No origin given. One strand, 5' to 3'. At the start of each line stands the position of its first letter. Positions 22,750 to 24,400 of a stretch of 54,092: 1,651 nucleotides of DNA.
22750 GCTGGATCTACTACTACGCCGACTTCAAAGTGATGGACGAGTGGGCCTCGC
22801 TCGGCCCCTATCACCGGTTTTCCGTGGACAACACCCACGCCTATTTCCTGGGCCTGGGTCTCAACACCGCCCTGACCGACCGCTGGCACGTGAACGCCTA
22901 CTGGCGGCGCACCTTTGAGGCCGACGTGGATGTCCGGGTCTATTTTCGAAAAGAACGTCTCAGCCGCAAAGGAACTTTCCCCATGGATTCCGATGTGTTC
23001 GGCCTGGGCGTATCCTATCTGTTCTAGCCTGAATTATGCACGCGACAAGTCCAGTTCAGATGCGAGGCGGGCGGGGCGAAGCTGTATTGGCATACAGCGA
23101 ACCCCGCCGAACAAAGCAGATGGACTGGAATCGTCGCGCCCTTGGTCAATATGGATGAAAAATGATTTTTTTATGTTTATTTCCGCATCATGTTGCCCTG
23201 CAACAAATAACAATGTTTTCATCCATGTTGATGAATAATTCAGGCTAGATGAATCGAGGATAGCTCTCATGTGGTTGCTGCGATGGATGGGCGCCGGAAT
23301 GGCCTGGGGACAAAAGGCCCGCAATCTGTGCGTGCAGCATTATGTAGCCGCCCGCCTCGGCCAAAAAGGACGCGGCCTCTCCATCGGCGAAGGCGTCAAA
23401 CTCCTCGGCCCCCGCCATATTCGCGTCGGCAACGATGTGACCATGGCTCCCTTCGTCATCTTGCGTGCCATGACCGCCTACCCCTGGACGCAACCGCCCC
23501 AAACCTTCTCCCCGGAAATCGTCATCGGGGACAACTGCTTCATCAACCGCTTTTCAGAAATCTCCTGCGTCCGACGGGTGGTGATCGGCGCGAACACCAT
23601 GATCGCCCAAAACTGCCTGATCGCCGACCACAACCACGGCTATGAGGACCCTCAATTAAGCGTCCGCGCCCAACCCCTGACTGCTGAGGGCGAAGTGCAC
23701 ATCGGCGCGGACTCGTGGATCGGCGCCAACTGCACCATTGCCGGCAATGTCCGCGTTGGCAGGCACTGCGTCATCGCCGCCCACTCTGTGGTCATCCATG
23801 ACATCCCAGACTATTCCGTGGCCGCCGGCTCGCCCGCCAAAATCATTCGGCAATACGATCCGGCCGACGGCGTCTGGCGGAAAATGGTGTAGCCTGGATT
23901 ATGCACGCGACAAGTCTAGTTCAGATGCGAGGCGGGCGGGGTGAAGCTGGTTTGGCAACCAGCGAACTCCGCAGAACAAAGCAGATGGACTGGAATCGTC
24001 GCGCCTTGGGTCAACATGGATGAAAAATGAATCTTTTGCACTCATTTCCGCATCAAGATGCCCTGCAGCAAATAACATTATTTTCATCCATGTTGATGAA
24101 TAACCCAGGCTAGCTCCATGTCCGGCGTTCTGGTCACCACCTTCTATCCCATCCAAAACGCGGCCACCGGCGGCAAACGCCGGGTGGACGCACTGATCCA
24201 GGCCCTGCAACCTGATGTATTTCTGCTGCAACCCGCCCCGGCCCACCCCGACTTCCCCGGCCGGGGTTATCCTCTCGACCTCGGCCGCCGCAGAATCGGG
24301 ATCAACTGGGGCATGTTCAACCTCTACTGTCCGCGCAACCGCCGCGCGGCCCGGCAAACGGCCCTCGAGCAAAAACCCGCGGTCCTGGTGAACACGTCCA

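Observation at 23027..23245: Compensatory (including G-U) substitutions preserve a two-domain fold inside the repeat, suggesting a structured RNA rather than junk MITE filler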

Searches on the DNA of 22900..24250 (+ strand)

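Call 7: search_rna_families(source=window, start=22900, end=24250, threshold=evalue, max_evalue=10, show_alignments=3)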
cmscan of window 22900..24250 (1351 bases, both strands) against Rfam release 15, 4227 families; matches with E-value up to 10: 9.
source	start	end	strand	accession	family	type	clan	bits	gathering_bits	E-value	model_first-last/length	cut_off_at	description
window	24010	24097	-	RF04242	mir-5595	Gene; miRNA;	-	23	100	0.13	1-72/72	no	mir-5595 microRNA precursor family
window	24080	24150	-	RF01905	HOTAIR_2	Gene; lncRNA;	-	18.5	60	0.11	1-69/69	no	HOTAIR conserved region 2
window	23141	23236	+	RF00053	mir-7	Gene; miRNA;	-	18.3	51.8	1.3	1-91/91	no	mir-7 microRNA precursor family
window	23148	23229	+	RF00956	MIR1444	Gene; miRNA;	-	17.2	80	5.6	23-63/85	no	MIR1444 microRNA precursor family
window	23805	23898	-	RF01038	mir-1307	Gene; miRNA;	-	17.2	69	6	1-90/90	no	mir-1307 microRNA precursor family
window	24011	24096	+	RF00956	MIR1444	Gene; miRNA;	-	16.9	80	6.8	21-65/85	no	MIR1444 microRNA precursor family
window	23145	23325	+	RF01849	alpha_tmRNA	Gene;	CL00001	15.7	50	0.026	1-355/355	no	Alphaproteobacteria transfer-messenger RNA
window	23805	23894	+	RF01986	ZEB2_AS1_3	Gene; lncRNA;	-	14.9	55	2.6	1-100/100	no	ZEB2 antisense RNA 1 conserved region 3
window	23394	23463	-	RF01276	sR53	Gene; snRNA; snoRNA; CD-box;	-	14.4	49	1.8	1-60/60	no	Small nucleolar RNA sR53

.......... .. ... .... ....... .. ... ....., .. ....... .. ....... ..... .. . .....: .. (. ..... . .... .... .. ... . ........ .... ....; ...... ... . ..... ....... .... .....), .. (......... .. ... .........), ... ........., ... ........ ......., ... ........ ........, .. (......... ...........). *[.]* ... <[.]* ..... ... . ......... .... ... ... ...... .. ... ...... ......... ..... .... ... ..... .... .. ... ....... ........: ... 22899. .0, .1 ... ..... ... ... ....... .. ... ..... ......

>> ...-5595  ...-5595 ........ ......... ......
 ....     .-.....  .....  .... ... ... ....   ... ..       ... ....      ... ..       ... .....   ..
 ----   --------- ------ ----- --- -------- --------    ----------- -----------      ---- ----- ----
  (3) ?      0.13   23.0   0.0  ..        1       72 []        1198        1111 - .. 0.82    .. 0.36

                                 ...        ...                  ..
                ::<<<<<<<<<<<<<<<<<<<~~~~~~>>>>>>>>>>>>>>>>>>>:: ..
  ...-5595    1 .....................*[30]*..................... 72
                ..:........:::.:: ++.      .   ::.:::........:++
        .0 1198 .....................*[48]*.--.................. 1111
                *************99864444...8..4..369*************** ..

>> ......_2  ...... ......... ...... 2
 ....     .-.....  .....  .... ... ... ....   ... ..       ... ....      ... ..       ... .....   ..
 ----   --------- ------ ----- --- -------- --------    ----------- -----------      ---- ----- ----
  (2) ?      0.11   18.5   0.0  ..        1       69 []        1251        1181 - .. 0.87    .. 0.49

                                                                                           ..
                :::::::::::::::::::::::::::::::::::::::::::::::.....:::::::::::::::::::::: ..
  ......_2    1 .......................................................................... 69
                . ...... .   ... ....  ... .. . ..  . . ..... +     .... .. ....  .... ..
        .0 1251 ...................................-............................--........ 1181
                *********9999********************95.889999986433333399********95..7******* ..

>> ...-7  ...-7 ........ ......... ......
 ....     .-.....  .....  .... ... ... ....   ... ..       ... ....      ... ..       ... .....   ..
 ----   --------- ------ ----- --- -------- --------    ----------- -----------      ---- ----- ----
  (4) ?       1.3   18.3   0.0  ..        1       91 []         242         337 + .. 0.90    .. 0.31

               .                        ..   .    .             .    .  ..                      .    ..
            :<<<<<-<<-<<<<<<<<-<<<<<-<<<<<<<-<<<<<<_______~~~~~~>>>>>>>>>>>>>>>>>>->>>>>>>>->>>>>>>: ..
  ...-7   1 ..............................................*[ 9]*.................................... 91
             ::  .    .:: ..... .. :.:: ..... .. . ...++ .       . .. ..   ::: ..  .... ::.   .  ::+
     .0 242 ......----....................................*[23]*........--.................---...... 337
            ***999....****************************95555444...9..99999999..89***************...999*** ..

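Call 41: search_dna_similar(query=window:23020-23249:+, collection=plasmids, mode=distant, max_evalue=0.01)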
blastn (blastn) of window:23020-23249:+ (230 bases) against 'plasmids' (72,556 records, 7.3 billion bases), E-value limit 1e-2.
No match.

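Call 43: build_rna_model(alignment_id=A1, structure=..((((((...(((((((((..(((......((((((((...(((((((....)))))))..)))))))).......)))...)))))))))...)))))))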
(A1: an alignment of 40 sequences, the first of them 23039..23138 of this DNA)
Model R1 built from alignment A1 (40 sequences, 101 columns); structure: as given.
model positions 100; base pairs 33; branch points 0; effective number of sequences 0.75; information 0.591 bits per position. Calibrated on 0.2 Mb of random sequence (short: E-values are rough).
structure used (alignment columns):
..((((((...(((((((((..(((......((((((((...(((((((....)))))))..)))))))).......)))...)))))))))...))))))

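Call 45: search_with_rna_model(model_id=R1, sources=[window, L012, L013, L017, L018, L025, L028, L029, L035, L038, L039, L047, L052, L053, L055, L057, L059, L061, L063, L069, L070, L073, L080, L082, L085, L094, L095, L097, L104, L121, L124, L129], max_evalue=1, make_alignment=true)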
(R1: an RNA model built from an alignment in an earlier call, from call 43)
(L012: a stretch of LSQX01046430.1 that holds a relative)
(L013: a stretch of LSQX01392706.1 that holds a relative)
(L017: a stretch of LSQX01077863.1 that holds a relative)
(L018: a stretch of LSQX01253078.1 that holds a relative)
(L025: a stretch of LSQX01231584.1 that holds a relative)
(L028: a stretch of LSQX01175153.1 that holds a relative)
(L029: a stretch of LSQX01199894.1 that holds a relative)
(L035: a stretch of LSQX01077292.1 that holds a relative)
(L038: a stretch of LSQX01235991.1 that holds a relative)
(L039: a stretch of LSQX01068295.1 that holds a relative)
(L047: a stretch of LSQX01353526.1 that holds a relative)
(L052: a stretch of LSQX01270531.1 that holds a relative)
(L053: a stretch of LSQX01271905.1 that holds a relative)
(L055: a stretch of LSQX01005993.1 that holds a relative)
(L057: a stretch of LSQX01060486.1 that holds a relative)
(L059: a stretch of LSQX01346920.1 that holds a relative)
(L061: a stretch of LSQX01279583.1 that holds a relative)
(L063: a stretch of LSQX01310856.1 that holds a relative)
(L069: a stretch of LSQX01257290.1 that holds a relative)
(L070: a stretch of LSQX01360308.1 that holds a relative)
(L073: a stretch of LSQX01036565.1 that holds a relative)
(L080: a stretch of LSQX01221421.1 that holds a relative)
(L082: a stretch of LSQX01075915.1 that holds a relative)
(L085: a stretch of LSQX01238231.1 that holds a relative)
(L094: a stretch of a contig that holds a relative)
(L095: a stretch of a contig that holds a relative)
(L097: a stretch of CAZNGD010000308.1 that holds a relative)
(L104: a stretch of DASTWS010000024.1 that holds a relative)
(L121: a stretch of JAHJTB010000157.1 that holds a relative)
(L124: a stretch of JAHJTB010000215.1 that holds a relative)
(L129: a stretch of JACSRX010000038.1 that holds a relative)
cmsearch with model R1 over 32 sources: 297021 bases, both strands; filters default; matches with E-value up to 1: 92.
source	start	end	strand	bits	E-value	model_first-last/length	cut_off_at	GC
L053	4142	4241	+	123.9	1.1e-26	1-100/100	no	0.64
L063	8896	8995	-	123.9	1.1e-26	1-100/100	no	0.64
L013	742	841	+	123.7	1.2e-26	1-100/100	no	0.63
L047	1706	1805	+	123.3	1.5e-26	1-100/100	no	0.63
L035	4086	4185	-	123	1.8e-26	1-100/100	no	0.63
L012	1266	1365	-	123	1.8e-26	1-100/100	no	0.66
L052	6524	6623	-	122.9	1.9e-26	1-100/100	no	0.62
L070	374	473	+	122.3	2.6e-26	1-100/100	no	0.62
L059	11988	12087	+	120.5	7.4e-26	1-100/100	no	0.64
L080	332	431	-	120.1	9.1e-26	1-100/100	no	0.64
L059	4988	5087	-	120.1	9.2e-26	1-100/100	no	0.64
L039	2012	2111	-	118.8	1.8e-25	1-100/100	no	0.64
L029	1534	1633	+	118.1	2.8e-25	1-100/100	no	0.58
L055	3233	3332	-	117.2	4.6e-25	1-100/100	no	0.64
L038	6374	6473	+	117.1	4.8e-25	1-100/100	no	0.61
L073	3627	3726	-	116.9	5.3e-25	1-100/100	no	0.61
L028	153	252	-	116.1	8e-25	1-100/100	no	0.63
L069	5920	6019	+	115.7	1e-24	1-100/100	no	0.59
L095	3800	3899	+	115.1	1.4e-24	1-100/100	no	0.62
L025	6016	6115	+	114.7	1.8e-24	1-100/100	no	0.58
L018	7838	7937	+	113.6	3.3e-24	1-100/100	no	0.59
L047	9131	9230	+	113.4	3.8e-24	1-100/100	no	0.65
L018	2900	2999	+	112.1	7.6e-24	1-100/100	no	0.65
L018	1581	1680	+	112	7.9e-24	1-100/100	no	0.68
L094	10691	10790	-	111.5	1.1e-23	1-100/100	no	0.63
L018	6185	6284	+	111.2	1.3e-23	1-100/100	no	0.65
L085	10273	10372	-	110.5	1.9e-23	1-100/100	no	0.63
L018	2726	2825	+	109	4.3e-23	1-100/100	no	0.59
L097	2427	2526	+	108.6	5.3e-23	1-100/100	no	0.64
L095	2292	2391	-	108.1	7.2e-23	1-100/100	no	0.6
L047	3894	3993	+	107.8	8.4e-23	1-100/100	no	0.7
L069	11745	11844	+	107.2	1.2e-22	1-100/100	no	0.64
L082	2569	2663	-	106.2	2.1e-22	1-100/100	no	0.61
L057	3901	4000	+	105.7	2.7e-22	1-100/100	no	0.63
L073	4376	4474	-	104.9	4.2e-22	1-100/100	no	0.65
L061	250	346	-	104.4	5.5e-22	1-100/100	no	0.65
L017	6623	6717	+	102.4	1.6e-21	1-100/100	no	0.6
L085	264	364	-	98.1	1.8e-20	1-100/100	no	0.6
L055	385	484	-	95.2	9.2e-20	1-100/100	no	0.65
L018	6730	6829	+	86.7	9.8e-18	1-100/100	no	0.63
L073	3727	3827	-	75.9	3.9e-15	1-100/100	no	0.59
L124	330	429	+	67.5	4.2e-13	1-100/100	no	0.63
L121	3680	3778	+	56.5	1.9e-10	1-100/100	no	0.61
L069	7236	7332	+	55.3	3.8e-10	1-100/100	no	0.65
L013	744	843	-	49.5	9e-09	1-100/100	no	0.64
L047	1708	1807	-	45.6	8e-08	1-100/100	no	0.64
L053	4144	4243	-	45.4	9e-08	1-100/100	no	0.65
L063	8894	8993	+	45.4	9e-08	1-100/100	no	0.65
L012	1264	1363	+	44.5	1.5e-07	1-100/100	no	0.67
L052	6522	6621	+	44.4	1.6e-07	1-100/100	no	0.63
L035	4084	4183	+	44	1.9e-07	1-100/100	no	0.64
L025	6018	6117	-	43.6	2.5e-07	1-100/100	no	0.59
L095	3802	3901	-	41.6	7.5e-07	1-100/100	no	0.63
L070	376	475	-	41.4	8.2e-07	1-100/100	no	0.63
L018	7840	7939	-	40.9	1.1e-06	1-100/100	no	0.6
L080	330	429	+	40.9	1.1e-06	1-100/100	no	0.65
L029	1536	1635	-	39.8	2e-06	1-100/100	no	0.59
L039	2010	2109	+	39.5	2.4e-06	1-100/100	no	0.65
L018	1583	1682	-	38.7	3.7e-06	1-100/100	no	0.69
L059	4986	5085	+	38.6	4e-06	1-100/100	no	0.65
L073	3625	3724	+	37.7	6.5e-06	1-100/100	no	0.62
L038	6376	6475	-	37.5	7.4e-06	1-100/100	no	0.62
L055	1762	1858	-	37.4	7.5e-06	1-100/100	no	0.59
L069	5922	6021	-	37.3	8e-06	1-100/100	no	0.6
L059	11990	12089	-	37.1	9.2e-06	1-100/100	no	0.65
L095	2290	2389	+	36.9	1e-05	1-100/100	no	0.6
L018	2902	3001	-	35.6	2.1e-05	1-100/100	no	0.66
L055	3231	3330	+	35.6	2.1e-05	1-100/100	no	0.65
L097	2429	2528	-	35.5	2.2e-05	1-100/100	no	0.65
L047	3896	3995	-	35.2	2.6e-05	1-100/100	no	0.7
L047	9133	9232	-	35.1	2.8e-05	1-100/100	no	0.66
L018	6187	6286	-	35.1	2.8e-05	1-100/100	no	0.66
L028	151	250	+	34.8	3.3e-05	1-100/100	no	0.64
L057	3903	4002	-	33.7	6.1e-05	1-100/100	no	0.64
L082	2567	2661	+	33.3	7.6e-05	1-100/100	no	0.62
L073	4374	4472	+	33.2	8.1e-05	1-100/100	no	0.65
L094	10689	10788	+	32.2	0.00014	1-100/100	no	0.64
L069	11747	11846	-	31.9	0.00016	1-100/100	no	0.65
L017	6625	6719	-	31.6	0.00019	1-100/100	no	0.61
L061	248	344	+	30.7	0.00031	1-100/100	no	0.66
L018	2728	2827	-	30.5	0.00034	1-100/100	no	0.6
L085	10271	10370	+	30.5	0.00035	1-100/100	no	0.64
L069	3975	4025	+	22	0.04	1-100/100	no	0.67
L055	383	482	+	21.4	0.056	1-100/100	no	0.66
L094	10809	10901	-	17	0.65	1-100/100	no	0.61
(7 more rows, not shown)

Alignment A2: 92 matches aligned to the model, 129 columns, each read 5' to 3' on its own strand. Consensus structure (alignment columns), stored with it:
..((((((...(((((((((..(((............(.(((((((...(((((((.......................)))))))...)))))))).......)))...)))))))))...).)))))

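Call 46: search_with_rna_model(model_id=R1, sources=[window, L012, L013, L017, L018, L025, L028, L029, L035, L038, L039, L047, L052, L053, L055, L057, L059, L061, L063, L069, L070, L073, L080, L082, L085, L094, L095, L097, L121, L124], max_evalue=1e-9, make_alignment=true)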
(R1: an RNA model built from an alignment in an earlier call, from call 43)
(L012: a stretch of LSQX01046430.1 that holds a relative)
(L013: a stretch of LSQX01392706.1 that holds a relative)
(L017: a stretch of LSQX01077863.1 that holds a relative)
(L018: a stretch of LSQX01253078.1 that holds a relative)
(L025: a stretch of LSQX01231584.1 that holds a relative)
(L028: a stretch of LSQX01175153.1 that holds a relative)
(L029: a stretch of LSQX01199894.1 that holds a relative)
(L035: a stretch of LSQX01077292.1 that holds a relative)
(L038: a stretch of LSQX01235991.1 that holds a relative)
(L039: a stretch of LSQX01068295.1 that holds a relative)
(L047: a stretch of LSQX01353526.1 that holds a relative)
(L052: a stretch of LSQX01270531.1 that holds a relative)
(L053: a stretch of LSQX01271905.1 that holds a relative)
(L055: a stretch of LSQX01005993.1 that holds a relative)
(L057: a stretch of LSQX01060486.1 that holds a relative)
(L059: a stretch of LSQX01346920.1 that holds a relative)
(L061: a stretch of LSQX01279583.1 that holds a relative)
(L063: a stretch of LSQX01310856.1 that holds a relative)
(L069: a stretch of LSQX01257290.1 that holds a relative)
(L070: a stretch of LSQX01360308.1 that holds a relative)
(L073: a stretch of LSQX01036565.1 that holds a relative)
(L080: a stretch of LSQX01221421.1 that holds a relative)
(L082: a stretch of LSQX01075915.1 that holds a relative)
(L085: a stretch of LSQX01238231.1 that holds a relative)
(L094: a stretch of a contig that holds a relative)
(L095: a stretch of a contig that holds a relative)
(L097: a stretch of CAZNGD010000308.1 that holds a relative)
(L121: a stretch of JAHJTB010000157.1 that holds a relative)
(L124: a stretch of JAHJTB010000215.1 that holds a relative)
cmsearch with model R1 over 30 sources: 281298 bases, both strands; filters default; matches with E-value up to 1e-9: 48.
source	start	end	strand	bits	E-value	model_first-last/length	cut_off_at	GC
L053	4142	4241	+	123.9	1.1e-26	1-100/100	no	0.64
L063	8896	8995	-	123.9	1.1e-26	1-100/100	no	0.64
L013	742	841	+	123.7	1.2e-26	1-100/100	no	0.63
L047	1706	1805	+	123.3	1.4e-26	1-100/100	no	0.63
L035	4086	4185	-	123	1.7e-26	1-100/100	no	0.63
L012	1266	1365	-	123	1.7e-26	1-100/100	no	0.66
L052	6524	6623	-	122.9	1.8e-26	1-100/100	no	0.62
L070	374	473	+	122.3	2.5e-26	1-100/100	no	0.62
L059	11988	12087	+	120.5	7e-26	1-100/100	no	0.64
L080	332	431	-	120.1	8.6e-26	1-100/100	no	0.64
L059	4988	5087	-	120.1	8.7e-26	1-100/100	no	0.64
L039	2012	2111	-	118.8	1.7e-25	1-100/100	no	0.64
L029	1534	1633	+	118.1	2.6e-25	1-100/100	no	0.58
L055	3233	3332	-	117.2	4.3e-25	1-100/100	no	0.64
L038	6374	6473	+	117.1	4.5e-25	1-100/100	no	0.61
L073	3627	3726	-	116.9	5e-25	1-100/100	no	0.61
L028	153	252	-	116.1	7.6e-25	1-100/100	no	0.63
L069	5920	6019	+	115.7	9.8e-25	1-100/100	no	0.59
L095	3800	3899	+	115.1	1.3e-24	1-100/100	no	0.62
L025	6016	6115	+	114.7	1.7e-24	1-100/100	no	0.58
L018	7838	7937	+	113.6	3.1e-24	1-100/100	no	0.59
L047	9131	9230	+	113.4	3.6e-24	1-100/100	no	0.65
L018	2900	2999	+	112.1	7.2e-24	1-100/100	no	0.65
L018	1581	1680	+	112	7.4e-24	1-100/100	no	0.68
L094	10691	10790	-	111.5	1e-23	1-100/100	no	0.63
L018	6185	6284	+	111.2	1.2e-23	1-100/100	no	0.65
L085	10273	10372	-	110.5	1.8e-23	1-100/100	no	0.63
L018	2726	2825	+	109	4.1e-23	1-100/100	no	0.59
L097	2427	2526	+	108.6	5.1e-23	1-100/100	no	0.64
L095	2292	2391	-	108.1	6.8e-23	1-100/100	no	0.6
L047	3894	3993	+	107.8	8e-23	1-100/100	no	0.7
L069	11745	11844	+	107.2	1.1e-22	1-100/100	no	0.64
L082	2569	2663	-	106.2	1.9e-22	1-100/100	no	0.61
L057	3901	4000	+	105.7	2.6e-22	1-100/100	no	0.63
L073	4376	4474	-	104.9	4e-22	1-100/100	no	0.65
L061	250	346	-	104.4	5.2e-22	1-100/100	no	0.65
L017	6623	6717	+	102.4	1.5e-21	1-100/100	no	0.6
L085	264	364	-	98.1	1.7e-20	1-100/100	no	0.6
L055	385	484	-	95.2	8.7e-20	1-100/100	no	0.65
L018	6730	6829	+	86.7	9.3e-18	1-100/100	no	0.63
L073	3727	3827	-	75.9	3.7e-15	1-100/100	no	0.59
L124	330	429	+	67.5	4e-13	1-100/100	no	0.63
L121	3680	3778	+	56.5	1.8e-10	1-100/100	no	0.61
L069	7236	7332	+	55.3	3.6e-10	1-100/100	no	0.65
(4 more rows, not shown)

Alignment A3: 48 matches aligned to the model, 102 columns, each read 5' to 3' on its own strand. Consensus structure (alignment columns), stored with it:
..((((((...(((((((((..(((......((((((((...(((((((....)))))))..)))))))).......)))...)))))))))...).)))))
